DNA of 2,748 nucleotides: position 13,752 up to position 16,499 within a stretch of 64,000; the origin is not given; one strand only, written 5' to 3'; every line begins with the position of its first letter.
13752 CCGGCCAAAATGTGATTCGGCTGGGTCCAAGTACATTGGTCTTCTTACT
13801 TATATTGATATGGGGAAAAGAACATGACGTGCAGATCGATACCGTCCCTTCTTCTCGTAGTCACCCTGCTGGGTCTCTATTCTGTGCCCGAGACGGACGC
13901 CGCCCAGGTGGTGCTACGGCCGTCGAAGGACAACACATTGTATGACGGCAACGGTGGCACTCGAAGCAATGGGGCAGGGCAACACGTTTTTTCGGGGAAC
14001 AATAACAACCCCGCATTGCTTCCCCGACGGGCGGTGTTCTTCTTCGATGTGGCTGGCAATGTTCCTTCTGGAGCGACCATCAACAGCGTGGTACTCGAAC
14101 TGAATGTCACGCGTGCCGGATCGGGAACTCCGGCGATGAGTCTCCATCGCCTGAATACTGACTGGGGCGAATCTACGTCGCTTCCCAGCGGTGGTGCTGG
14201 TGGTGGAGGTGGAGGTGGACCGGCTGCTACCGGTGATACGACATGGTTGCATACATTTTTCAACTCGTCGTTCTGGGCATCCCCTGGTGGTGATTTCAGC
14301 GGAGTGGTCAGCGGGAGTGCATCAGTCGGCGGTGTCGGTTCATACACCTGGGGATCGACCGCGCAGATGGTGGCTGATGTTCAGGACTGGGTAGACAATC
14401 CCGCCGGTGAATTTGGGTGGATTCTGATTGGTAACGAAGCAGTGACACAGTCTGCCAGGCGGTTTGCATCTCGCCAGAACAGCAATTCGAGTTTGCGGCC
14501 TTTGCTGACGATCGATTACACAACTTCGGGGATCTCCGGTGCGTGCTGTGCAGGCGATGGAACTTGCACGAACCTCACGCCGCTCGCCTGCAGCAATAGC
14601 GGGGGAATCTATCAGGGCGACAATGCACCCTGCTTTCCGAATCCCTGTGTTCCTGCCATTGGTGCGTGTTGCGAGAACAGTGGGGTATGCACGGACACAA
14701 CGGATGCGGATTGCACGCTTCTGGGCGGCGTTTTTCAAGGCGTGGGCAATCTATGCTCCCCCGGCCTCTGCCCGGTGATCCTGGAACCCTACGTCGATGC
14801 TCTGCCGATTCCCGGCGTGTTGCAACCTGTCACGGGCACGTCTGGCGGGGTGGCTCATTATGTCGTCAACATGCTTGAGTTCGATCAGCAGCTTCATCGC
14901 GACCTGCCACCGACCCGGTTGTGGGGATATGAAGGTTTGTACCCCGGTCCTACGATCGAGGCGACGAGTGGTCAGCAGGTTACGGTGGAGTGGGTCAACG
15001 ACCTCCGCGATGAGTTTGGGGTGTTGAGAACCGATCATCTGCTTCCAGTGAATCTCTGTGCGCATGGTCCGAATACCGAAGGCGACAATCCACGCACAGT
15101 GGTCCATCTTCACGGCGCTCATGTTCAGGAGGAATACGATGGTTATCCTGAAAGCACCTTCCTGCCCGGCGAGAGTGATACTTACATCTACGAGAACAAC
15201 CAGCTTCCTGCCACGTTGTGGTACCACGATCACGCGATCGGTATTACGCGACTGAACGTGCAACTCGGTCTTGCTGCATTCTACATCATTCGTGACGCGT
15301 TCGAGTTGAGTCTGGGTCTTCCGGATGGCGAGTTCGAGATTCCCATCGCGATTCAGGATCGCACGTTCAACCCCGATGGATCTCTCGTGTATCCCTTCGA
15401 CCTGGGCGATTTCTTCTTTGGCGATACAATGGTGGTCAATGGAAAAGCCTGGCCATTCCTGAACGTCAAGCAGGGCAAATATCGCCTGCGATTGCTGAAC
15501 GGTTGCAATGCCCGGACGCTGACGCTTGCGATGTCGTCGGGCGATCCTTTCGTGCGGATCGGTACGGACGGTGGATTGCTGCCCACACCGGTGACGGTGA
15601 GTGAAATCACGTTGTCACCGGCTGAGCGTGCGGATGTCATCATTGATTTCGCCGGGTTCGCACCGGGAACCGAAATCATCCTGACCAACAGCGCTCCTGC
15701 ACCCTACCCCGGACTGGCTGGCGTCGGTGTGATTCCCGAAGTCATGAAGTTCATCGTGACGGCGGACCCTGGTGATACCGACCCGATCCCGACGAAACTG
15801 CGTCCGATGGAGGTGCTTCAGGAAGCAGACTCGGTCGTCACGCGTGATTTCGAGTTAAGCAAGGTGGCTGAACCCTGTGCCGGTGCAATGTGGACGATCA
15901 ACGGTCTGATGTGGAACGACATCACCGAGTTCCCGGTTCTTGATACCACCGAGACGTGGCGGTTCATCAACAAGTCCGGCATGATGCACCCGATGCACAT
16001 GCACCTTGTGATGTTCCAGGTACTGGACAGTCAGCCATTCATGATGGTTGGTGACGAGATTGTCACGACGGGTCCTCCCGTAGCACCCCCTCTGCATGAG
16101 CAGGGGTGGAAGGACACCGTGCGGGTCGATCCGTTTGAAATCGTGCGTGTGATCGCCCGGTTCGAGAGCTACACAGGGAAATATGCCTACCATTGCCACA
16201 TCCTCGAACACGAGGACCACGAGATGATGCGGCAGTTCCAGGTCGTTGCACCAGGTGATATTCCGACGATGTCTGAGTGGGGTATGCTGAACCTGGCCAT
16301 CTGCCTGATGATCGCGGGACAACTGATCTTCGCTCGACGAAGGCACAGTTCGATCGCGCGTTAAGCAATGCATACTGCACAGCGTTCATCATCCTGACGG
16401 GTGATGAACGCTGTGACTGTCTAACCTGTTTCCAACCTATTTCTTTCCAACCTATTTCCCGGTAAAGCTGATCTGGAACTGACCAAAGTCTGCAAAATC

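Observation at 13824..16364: Multicopper oxidase with an IPTL-CTERM-like sorting tail and a DNRLRE-like N-domain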

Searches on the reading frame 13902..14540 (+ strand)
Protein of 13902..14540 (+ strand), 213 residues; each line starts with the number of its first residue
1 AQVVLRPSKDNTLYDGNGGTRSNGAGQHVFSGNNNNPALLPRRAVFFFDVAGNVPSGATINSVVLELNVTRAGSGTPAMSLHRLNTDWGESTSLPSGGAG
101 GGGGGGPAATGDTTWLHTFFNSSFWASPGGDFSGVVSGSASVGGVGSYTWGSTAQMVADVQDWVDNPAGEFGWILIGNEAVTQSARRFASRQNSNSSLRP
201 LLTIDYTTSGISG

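Call 53: search_solved_structures(query=window:13902-14540:+, max_evalue=10, show_alignments=3)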
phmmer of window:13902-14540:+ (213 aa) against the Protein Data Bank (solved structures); distinct sequences matched with E-value up to 10: 16.
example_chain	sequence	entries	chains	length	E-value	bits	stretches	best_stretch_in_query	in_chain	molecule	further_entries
8h3b_A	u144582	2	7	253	0.056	16.5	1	59-141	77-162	Single Chain Variable Fragment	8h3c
6bm8_A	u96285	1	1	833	0.99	12.4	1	114-203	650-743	Envelope glycoprotein B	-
5v2s_A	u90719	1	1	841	1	12.4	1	114-203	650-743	Envelope glycoprotein B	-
9eft_A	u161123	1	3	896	1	12.4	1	114-203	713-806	Envelope glycoprotein B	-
9e0l_A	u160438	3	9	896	1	12.4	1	114-203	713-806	Envelope glycoprotein B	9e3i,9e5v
9efh_A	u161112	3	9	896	1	12.4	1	114-203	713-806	Envelope glycoprotein B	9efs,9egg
9e5u_A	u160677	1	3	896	1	12.4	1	114-203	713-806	Envelope glycoprotein B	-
9e5n_A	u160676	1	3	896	1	12.4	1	114-203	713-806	Envelope glycoprotein B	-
9e5x_A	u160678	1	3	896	1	12.3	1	114-203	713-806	Envelope glycoprotein B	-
9e7i_A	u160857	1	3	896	1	12.3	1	114-203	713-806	Envelope glycoprotein B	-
8vkw_4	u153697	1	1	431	1.2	12.1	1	82-111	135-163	GTPase HflX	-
8vio_4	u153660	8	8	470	1.6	11.7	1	82-111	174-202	GTPase HflX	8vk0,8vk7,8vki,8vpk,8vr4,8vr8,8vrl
8kab_h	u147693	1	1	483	1.7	11.7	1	82-111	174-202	GTPase HflX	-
7wji_D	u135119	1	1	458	1.8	11.6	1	72-107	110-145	Transmembrane protein FAM155A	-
7cm3_B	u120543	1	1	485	1.9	11.5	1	72-107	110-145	Transmembrane protein FAM155A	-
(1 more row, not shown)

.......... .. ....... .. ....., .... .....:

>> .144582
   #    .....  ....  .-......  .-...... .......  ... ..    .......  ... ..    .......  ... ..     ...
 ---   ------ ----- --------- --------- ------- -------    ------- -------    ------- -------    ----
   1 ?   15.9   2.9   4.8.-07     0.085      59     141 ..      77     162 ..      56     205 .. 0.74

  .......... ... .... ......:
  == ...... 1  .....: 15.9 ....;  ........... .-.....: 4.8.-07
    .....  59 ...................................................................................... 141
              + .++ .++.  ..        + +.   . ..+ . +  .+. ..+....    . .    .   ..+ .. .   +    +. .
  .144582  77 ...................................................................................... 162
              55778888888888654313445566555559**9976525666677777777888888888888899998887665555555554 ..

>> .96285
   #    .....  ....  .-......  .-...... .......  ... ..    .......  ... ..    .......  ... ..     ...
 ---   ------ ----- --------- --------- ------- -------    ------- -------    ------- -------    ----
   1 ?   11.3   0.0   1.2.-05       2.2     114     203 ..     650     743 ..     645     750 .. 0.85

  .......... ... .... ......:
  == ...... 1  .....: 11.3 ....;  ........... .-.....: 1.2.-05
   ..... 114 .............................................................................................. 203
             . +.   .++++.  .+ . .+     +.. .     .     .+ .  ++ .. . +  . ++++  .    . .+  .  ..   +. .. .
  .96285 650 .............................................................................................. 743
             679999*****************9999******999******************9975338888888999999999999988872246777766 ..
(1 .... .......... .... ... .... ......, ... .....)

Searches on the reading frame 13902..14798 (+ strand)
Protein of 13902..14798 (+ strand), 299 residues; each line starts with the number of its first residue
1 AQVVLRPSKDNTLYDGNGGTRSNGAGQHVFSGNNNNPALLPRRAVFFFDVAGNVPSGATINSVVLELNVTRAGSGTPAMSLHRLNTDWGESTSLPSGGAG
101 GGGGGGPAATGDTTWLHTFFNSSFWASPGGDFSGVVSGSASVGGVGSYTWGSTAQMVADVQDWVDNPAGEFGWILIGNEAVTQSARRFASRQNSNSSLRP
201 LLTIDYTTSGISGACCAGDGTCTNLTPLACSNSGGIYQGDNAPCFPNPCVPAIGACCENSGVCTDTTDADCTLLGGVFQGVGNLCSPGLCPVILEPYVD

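Call 34: predict_structure(alignment_id=A1)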
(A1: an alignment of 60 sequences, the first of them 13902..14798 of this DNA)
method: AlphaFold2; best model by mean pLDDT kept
length: 299 residues; sequences in the alignment: 60
mean_pLDDT: 93.0   pTM: 0.77
mean pLDDT of the five models: 93.0, 92.9, 92.7, 91.9, 91.8
residues with pLDDT >= 90: 246; 70-90: 43; 50-70: 8; < 50: 2
segments of 3 or more residues with pLDDT < 50: none
pLDDT, mean of each block of 10 residues (from residue 1): 98 93 93 88 98 93 98 95 98 72 84 96 95 98 98 97 97 97 95 97 91 90 91 92 91 92 94 95 93 77
secondary structure, 60 per line:
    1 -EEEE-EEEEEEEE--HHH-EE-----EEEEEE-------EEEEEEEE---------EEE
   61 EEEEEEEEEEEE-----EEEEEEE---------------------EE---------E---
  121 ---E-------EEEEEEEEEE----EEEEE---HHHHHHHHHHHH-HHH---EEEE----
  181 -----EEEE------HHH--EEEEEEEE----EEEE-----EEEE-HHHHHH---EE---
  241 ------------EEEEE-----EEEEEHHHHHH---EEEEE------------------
elements in order: E2-5 E7-14 E28-33 E41-48 E58-72 E78-84 E132-141 E146-150 H154-165 E173-176 E186-189 E201-208 E213-216 E222-225 H227-232 E253-257 E263-267 H268-273 E277-281

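Call 38: fold_search(model_id=the predicted structure, library=pdb)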
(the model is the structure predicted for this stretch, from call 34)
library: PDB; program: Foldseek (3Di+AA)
matches with E <= 10: 787; with E <= 0.001: 8
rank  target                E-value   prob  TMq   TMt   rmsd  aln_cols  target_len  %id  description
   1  8wab_B                2.2e-06  1.00  0.46  0.74   6.7       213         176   13  Crystal structure of a chondroitin sulfate-binding carbohydrate binding module of a chondroitinase (released 2024-01-17)
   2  8wab_A                3.1e-06  1.00  0.45  0.72   6.7       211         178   13  Crystal structure of a chondroitin sulfate-binding carbohydrate binding module of a chondroitinase (released 2024-01-17)
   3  7vbo                  3.8e-06  1.00  0.43  0.65   4.9       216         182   15  Alginate binding domain CBM (released 2022-09-07)
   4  4yci_B                2.7e-05  1.00  0.32  0.49   9.0       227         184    9  non-latent pro-bone morphogenetic protein 9 (released 2015-03-04)
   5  4yci_A                3.0e-05  1.00  0.36  0.52   7.7       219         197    9  non-latent pro-bone morphogenetic protein 9 (released 2015-03-04)
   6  4ycg_B                3.8e-05  1.00  0.36  0.52   7.9       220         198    9  Pro-bone morphogenetic protein 9 (released 2015-03-04)
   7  4ycg_A                1.2e-04  1.00  0.36  0.53   7.7       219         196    9  Pro-bone morphogenetic protein 9 (released 2015-03-04)
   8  5hly                  7.7e-04  1.00  0.31  0.31   7.3       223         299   11  Structure of Pro-Activin A Precursor at 2.3 A Resolution (released 2016-07-13)
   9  8fxs_A                3.3e-03  1.00  0.29  0.29   6.0       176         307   10  Crystal structure of human pro-TGF-beta2 in complex with Nb9 (released 2023-06-21)
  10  8fxv_A                3.5e-03  1.00  0.32  0.30   5.7       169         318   11  Crystal structure of human proTGF-beta2 in complex with Nb18 (released 2023-06-21)
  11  6umx_A                6.0e-03  0.98  0.28  0.29  11.9       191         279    9  Structural basis for specific inhibition of extracellular activation of pro/latent myostatin by SRK-015 (released 2020-02-26)
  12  8vsc_B                7.5e-03  1.00  0.32  0.31   8.3       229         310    8  L-TGF-b1/GARP (released 2024-09-11)
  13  8fxs_B                8.4e-03  0.99  0.27  0.27   7.0       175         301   10  Crystal structure of human pro-TGF-beta2 in complex with Nb9 (released 2023-06-21)
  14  5hlz_A                8.4e-03  0.99  0.29  0.39   8.2       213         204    8  Structure of Pro-Activin A Complex at 2.85 A resolution (released 2016-07-13)
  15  6gff_G                9.4e-03  1.00  0.31  0.41   6.2       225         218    9  Structure of GARP (LRRC32) in complex with latent TGF-beta1 and MHG-8 Fab (released 2018-11-07)
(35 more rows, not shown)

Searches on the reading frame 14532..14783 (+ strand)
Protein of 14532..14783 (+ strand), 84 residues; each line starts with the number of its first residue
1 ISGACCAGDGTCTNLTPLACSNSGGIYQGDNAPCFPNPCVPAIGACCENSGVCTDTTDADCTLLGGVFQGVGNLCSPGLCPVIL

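Call 66: predict_structure(alignment_id=A2)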
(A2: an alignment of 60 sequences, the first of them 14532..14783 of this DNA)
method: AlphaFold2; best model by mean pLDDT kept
length: 84 residues; sequences in the alignment: 60
mean_pLDDT: 87.3   pTM: 0.54
mean pLDDT of the five models: 87.3, 84.8, 83.7, 80.3, 79.7
residues with pLDDT >= 90: 36; 70-90: 46; 50-70: 2; < 50: 0
segments of 3 or more residues with pLDDT < 50: none
pLDDT, mean of each block of 10 residues (from residue 1): 85 93 91 84 86 89 90 87 72
secondary structure, 60 per line:
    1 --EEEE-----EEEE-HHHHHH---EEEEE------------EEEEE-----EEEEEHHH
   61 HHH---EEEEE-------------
elements in order: E3-6 E12-15 H17-22 E26-30 E43-47 E53-57 H58-63 E67-71

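Call 68: fold_search(model_id=the predicted structure, library=pdb)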
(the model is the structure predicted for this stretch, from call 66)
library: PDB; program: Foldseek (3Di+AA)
matches with E <= 10: 4; with E <= 0.001: 0
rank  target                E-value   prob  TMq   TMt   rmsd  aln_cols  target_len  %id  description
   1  9xy4_A                2.2e-01  0.60  0.40  0.09  10.9       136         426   17  Zymogen ADAM17- iRhom1 Cytoplasmic Deletion (370) Complex Bound by the MEDI3622 Fab (released 2026-04-01)
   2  8snl_B                9.3e-01  0.38  0.42  0.09  10.0       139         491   18  Structure of human ADAM17/iRhom2 sheddase complex (released 2024-05-29)
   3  4ifd_K                6.6e+00  0.02  0.20  0.20  11.8        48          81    6  Crystal structure of an 11-subunit eukaryotic exosome complex bound to RNA (released 2013-02-06)
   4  2kmo_MODEL_1_A        8.6e+00  0.07  0.26  0.41   3.3        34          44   12  Solution structure of native Leech-derived tryptase inhibitor, LDTI (released 2009-11-10)

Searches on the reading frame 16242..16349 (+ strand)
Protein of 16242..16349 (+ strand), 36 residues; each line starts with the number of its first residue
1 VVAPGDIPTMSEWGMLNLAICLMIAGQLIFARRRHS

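Call 33: search_dna_similar(query=window:16242-16349:+, collection=plasmids, mode=protein, max_evalue=10, max_rows=30)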
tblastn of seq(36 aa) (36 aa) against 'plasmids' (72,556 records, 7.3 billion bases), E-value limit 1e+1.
Records with a match: 9; places in all: 9; records where one place covers at least 80% of the query: 9.
Best place of each record, by identity: <60% 9.
By first word of the organism name: Aeromonas 9.
By predicted mobility (MOB-suite, as given by PLSDB): conjugative 9.
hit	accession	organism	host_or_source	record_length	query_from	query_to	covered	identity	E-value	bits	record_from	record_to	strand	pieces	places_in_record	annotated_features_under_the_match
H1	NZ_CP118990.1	Aeromonas allosaccharophila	Homo sapiens,cell culture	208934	1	35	97%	34.3%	5e+0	30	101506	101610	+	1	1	EAL domain-containing protein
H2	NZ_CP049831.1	Aeromonas salmonicida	Turbo,whole organism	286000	1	35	97%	34.3%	5e+0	30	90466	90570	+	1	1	EAL domain-containing protein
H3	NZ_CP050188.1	Aeromonas salmonicida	Turbo,whole organism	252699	1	35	97%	34.3%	5e+0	30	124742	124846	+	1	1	EAL domain-containing protein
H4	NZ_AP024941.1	Aeromonas caviae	-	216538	1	35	97%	34.3%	5e+0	30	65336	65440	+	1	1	EAL domain-containing protein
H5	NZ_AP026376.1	Aeromonas caviae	-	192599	1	35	97%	34.3%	5e+0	30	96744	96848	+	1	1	EAL domain-containing protein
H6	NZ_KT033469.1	Aeromonas salmonicida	-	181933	1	35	97%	34.3%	5e+0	30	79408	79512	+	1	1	EAL domain-containing protein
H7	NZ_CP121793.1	Aeromonas caviae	Homo sapiens,plasma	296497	1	35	97%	34.3%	6e+0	29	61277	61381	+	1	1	EAL domain-containing protein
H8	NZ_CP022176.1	Aeromonas salmonicida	Atlantic salmon,The RAS Atlantic Salmon ...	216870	1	35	97%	34.3%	7e+0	29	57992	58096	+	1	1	EAL domain-containing protein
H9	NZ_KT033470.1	Aeromonas salmonicida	-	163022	1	35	97%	34.3%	7e+0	29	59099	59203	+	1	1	EAL domain-containing protein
